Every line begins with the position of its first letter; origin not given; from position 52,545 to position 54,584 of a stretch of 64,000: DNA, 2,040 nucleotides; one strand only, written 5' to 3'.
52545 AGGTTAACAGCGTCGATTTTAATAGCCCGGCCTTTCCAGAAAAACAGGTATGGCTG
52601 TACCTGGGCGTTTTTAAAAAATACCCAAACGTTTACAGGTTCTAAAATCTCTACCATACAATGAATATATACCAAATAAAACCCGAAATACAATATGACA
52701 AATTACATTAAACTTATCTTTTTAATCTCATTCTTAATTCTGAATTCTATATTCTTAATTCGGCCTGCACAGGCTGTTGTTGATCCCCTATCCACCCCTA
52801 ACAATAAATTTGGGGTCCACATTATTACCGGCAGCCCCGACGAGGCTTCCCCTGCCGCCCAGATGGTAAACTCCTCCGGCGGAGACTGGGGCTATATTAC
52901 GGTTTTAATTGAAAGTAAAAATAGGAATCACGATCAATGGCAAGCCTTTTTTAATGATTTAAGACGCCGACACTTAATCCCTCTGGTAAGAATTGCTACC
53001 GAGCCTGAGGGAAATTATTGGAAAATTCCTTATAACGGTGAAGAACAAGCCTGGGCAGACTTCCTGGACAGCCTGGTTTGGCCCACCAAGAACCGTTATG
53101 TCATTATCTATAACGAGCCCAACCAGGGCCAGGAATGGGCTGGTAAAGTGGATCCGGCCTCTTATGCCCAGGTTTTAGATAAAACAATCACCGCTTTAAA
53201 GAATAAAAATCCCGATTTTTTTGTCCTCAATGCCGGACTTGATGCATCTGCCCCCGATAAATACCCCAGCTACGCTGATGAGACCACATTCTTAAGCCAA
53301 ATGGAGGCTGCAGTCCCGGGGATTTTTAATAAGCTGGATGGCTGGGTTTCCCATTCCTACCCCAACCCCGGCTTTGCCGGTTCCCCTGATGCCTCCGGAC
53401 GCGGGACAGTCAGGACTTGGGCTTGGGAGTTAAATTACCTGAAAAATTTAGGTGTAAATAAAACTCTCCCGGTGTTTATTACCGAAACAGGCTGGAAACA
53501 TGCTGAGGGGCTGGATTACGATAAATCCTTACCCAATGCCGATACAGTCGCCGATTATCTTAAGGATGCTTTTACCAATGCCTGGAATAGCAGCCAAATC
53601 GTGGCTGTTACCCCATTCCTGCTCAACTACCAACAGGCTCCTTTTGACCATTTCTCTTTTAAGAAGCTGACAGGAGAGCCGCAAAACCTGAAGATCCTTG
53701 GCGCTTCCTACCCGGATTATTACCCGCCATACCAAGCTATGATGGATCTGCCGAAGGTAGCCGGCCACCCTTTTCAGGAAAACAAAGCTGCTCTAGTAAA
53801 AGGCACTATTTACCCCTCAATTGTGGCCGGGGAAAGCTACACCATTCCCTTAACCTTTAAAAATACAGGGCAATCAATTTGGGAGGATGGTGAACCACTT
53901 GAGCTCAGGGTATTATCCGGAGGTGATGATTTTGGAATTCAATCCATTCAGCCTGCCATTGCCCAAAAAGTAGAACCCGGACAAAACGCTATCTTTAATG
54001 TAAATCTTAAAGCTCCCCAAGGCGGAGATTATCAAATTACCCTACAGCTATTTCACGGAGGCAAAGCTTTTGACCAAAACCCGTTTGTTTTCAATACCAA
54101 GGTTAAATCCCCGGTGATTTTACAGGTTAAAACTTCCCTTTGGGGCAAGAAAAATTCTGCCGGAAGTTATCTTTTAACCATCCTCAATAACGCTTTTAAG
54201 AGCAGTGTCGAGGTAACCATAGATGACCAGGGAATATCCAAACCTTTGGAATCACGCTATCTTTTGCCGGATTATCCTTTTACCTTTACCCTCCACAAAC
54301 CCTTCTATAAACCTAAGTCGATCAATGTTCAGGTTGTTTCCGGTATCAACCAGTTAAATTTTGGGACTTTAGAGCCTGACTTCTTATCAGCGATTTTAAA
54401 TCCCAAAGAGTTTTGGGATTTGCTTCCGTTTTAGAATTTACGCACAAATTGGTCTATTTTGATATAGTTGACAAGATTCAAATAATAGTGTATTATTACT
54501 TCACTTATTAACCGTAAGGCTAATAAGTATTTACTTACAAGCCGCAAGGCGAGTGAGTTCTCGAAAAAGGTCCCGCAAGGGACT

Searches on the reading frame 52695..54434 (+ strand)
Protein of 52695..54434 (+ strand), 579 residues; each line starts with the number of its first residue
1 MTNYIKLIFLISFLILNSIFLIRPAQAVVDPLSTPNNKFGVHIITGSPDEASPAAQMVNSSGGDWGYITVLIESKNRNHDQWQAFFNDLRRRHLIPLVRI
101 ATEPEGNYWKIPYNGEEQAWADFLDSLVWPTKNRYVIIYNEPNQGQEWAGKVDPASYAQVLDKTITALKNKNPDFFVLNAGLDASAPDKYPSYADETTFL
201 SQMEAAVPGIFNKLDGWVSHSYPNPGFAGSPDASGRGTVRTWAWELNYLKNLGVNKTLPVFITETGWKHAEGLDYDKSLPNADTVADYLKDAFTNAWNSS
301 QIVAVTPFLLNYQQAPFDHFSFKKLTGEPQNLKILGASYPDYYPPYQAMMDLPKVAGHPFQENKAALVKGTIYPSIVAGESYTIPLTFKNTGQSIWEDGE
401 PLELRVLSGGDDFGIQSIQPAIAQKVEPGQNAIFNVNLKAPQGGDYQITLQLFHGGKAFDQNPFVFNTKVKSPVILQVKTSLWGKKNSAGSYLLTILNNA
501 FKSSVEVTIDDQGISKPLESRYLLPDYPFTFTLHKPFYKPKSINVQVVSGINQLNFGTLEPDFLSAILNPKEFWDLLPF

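Call 33: search_protein_families(library=pfam, proteins=[window:52695-54434:+], max_evalue=0.001)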
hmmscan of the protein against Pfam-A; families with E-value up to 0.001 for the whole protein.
window:52695-54434:+ (579 aa): 2 families
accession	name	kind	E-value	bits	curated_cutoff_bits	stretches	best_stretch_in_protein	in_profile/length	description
PF00150.24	Cellulase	-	0.00026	21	23.5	1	138-291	126-258/272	Cellulase (glycosyl hydrolase family 5)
PF16158.11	N_BRCA1_IG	-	0.001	20.1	28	0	378-454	10-92/108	Ig-like domain from next to BRCA1 gene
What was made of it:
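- Checked: The 'GH5-like' gene at 52695..54434 reaches only 21 bits against Pfam Cellulase, below the cutoff of 23.5, and lies about 28 kb away (call 33).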
